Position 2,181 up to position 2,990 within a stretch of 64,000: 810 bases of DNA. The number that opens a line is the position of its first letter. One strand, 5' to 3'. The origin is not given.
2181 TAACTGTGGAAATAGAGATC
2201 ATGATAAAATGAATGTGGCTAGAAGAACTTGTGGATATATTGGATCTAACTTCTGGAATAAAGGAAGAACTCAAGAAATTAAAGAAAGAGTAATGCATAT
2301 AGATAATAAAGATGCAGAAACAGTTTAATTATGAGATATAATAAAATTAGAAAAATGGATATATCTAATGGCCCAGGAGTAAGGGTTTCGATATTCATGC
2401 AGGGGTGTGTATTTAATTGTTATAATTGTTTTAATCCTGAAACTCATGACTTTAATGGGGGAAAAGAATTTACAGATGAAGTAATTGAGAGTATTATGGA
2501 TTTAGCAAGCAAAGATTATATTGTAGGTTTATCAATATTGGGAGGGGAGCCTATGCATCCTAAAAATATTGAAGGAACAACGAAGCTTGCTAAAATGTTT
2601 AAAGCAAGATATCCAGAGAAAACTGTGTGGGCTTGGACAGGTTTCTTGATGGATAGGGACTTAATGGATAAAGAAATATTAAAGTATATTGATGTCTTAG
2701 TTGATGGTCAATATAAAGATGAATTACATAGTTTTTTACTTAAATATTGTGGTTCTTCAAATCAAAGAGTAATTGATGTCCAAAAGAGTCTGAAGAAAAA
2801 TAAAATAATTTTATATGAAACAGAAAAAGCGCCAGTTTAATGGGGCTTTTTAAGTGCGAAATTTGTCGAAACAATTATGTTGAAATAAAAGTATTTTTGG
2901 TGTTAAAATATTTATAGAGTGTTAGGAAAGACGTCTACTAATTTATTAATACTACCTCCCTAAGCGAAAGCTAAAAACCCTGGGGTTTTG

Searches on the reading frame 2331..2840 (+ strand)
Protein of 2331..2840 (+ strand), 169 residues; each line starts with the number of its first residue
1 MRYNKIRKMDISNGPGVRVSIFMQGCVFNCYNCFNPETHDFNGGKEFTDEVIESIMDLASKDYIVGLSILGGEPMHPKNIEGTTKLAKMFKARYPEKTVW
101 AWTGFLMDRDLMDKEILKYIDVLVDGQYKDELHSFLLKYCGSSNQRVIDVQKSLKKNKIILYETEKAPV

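Call 50: find_encoding_contigs(protein=window:2331-2840:+, flank=10000, max_places=6)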
Protein window:2331-2840:+ (169 aa): no gene with exactly this product is on record in the collection.
